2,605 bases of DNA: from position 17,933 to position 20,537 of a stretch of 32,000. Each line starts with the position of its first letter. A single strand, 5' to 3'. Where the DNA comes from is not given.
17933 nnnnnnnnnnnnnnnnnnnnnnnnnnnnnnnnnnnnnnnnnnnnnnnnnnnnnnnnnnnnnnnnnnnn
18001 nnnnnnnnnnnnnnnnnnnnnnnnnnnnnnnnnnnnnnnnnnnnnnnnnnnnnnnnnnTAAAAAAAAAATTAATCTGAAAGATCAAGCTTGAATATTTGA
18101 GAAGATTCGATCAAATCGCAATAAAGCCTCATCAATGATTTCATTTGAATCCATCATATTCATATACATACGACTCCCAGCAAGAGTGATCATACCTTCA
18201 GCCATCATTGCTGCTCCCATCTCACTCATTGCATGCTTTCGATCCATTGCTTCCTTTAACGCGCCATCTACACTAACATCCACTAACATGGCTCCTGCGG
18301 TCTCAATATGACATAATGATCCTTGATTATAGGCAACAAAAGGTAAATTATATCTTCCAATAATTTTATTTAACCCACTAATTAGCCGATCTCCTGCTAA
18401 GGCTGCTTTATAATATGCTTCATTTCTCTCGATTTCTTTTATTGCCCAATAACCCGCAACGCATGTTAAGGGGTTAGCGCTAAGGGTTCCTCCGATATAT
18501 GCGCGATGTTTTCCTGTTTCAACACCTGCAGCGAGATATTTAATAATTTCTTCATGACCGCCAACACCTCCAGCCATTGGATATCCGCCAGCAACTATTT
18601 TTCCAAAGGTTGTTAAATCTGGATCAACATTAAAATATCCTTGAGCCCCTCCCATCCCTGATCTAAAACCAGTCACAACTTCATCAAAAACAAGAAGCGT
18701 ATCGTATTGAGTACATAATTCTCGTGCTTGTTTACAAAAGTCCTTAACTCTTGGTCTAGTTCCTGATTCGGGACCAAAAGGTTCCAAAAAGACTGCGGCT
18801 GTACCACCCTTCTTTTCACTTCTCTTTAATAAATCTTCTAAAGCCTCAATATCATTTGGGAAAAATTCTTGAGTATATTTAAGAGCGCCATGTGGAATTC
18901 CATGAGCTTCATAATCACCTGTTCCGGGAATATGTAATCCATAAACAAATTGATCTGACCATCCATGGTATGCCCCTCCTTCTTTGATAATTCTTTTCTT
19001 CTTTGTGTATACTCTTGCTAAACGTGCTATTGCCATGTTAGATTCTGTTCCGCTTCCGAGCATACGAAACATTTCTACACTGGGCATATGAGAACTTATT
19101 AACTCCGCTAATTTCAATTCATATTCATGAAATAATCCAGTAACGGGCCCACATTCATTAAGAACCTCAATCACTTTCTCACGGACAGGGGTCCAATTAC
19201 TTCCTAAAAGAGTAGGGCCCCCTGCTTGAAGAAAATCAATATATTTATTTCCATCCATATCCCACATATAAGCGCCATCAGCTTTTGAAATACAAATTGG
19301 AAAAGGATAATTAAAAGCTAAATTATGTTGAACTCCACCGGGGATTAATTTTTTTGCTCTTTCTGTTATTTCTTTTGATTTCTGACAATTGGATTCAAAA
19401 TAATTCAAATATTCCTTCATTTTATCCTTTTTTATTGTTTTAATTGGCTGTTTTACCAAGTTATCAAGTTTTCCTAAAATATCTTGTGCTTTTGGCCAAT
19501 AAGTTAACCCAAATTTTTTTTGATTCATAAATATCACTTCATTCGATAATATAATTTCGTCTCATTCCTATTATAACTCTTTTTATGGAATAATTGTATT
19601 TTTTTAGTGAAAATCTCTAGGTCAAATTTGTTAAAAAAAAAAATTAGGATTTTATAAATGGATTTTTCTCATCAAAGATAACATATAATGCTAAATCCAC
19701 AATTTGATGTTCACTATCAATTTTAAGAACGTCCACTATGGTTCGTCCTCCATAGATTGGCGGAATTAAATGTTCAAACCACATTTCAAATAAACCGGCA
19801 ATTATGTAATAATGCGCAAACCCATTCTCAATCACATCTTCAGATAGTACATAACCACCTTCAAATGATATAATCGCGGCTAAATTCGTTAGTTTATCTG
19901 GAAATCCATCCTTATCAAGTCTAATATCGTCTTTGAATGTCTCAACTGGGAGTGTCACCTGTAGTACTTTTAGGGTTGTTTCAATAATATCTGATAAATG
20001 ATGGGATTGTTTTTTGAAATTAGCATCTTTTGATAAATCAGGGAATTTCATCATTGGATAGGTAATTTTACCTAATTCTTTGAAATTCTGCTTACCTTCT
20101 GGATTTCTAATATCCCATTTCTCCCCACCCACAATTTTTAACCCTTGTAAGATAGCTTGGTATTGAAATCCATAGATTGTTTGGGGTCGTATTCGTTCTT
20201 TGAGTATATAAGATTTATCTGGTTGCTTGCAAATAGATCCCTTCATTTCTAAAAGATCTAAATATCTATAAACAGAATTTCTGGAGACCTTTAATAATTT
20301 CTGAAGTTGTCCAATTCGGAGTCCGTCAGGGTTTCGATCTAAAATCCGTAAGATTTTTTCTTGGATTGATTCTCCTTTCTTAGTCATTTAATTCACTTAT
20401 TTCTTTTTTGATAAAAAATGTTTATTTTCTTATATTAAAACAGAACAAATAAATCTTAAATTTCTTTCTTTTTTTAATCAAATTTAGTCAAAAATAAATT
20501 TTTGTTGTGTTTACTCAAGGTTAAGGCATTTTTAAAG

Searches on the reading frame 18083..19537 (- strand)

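Call 8: search_protein_families(library=pfam, proteins=[window:18083-19537:-], max_evalue=0.01)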
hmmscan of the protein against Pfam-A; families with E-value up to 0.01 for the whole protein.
window:18083-19537:- (484 aa): 2 families
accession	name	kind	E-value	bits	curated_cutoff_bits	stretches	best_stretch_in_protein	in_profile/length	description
PF00202.27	Aminotran_3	-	3.7e-49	167.9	30.5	1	78-431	8-358/403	Aminotransferase class-III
PF00155.27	Aminotran_1_2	-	0.0083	15.8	19.7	0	222-313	122-219/361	Aminotransferase class I and II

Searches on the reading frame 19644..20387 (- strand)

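Call 8: search_protein_families(library=pfam, proteins=[window:19644-20387:-], max_evalue=0.01)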
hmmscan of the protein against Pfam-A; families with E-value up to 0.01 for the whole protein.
window:19644-20387:- (247 aa): 6 families
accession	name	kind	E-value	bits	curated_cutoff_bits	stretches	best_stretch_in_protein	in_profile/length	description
PF08279.18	HTH_11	-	1.1e-06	28.9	25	1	9-50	2-43/55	HTH domain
PF09339.16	HTH_IclR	-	5.9e-05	23.2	22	1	12-50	8-46/52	IclR helix-turn-helix domain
PF01047.28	MarR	-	0.0001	22.5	24.6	1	11-58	7-53/59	MarR family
PF13412.12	HTH_24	-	0.00033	20.6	21.9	1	8-50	4-45/48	Winged helix-turn-helix DNA-binding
PF12802.13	MarR_2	-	0.00074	20.1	27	1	12-57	10-55/61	MarR family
PF02796.21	HTH_7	-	0.0018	18.8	23.8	1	9-43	7-42/45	Helix-turn-helix domain of resolvase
